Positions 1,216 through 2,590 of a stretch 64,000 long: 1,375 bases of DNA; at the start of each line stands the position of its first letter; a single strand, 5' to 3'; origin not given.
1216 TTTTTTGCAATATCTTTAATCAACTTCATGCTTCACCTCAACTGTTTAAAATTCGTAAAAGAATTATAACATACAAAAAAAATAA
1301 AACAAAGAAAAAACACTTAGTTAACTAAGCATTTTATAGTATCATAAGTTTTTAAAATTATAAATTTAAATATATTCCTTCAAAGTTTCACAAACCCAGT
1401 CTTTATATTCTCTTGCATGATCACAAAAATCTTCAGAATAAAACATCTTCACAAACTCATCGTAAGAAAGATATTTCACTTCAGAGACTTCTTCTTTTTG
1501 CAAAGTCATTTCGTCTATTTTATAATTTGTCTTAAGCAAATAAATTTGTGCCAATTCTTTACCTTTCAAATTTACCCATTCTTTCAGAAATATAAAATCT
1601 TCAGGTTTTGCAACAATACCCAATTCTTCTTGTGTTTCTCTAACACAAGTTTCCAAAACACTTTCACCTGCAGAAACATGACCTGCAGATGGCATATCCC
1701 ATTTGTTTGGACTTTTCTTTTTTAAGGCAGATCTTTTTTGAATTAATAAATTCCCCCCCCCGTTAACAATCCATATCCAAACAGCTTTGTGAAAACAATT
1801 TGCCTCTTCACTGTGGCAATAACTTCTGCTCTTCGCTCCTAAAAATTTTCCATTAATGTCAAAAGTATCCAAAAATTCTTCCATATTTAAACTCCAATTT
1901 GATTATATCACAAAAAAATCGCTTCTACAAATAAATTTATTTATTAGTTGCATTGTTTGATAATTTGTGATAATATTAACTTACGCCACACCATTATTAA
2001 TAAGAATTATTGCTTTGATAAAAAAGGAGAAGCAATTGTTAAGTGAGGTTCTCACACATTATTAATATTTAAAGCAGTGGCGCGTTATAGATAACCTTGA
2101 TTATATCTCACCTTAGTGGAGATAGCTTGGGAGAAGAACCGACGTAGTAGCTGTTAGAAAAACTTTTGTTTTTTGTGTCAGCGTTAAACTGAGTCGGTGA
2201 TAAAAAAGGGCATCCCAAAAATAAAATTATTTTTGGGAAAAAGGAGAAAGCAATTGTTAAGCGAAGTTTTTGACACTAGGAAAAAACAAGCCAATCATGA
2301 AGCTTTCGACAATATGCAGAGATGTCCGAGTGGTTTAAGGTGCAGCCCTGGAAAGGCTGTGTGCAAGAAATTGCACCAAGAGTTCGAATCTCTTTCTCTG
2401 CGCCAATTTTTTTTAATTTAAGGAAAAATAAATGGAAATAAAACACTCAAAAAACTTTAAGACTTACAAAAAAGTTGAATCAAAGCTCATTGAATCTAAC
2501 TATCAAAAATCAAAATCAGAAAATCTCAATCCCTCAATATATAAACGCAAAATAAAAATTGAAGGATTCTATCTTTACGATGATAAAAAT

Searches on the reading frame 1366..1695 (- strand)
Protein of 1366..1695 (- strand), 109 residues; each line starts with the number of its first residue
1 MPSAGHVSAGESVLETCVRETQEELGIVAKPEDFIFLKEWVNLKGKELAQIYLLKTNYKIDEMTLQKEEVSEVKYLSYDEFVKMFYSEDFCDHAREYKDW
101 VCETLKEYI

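Call 43: find_encoding_contigs(protein=window:1366-1695:-, flank=1500, max_places=10)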
Protein window:1366-1695:- (109 aa): 2 contigs read that carry it; 2 places shown.
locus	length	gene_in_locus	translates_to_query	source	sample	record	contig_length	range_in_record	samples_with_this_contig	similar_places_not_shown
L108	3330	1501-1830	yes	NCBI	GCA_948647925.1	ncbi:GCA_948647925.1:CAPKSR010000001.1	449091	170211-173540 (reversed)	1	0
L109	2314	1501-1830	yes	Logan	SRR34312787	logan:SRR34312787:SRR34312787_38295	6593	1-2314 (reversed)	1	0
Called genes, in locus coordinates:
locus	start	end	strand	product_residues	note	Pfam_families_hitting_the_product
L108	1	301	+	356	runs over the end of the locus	PF00733:Asn_synthase (weak), PF01171:ATP_bind_3 (weak), PF02540:NAD_synthase, PF02568:ThiI (faint), PF03054:tRNA_Me_trans, PF06508:QueC (faint), PF20259:tRNA_Me_trans_M, PF20258:tRNA_Me_trans_C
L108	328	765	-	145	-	PF13673:Acetyltransf_10, PF00583:Acetyltransf_1, PF13508:Acetyltransf_7, PF14542:Acetyltransf_CG (weak)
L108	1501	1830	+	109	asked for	PF00293:NUDIX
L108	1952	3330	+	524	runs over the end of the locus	PF01268:FTHFS, PF01656:CbiA (faint)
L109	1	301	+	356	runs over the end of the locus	PF00733:Asn_synthase (weak), PF01171:ATP_bind_3 (weak), PF02540:NAD_synthase, PF02568:ThiI (faint), PF03054:tRNA_Me_trans, PF06508:QueC (faint), PF20259:tRNA_Me_trans_M, PF20258:tRNA_Me_trans_C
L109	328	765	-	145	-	PF13673:Acetyltransf_10, PF00583:Acetyltransf_1, PF13508:Acetyltransf_7, PF14542:Acetyltransf_CG (faint)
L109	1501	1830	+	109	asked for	PF00293:NUDIX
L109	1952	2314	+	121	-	?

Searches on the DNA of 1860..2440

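Call 48: search_rna_families(source=window, start=1860, end=2440, threshold=evalue, max_evalue=1)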
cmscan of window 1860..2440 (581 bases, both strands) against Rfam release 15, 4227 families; matches with E-value up to 1: 3.
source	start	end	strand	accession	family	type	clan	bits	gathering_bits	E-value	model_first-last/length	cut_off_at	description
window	2316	2402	+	RF00005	tRNA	Gene; tRNA;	CL00001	52.9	29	1.5e-10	1-71/71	no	tRNA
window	2357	2402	-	RF04351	Plastid-psbl-rps4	Cis-reg;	-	35.3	68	9.6e-06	1-53/53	no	Plastid-psbl-rps4 3UTR RNA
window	1927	1962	+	RF01561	DdR11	Gene; snRNA; snoRNA; CD-box;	-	18.8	65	0.43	41-76/76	no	Dictyostelium snoRNA DdR11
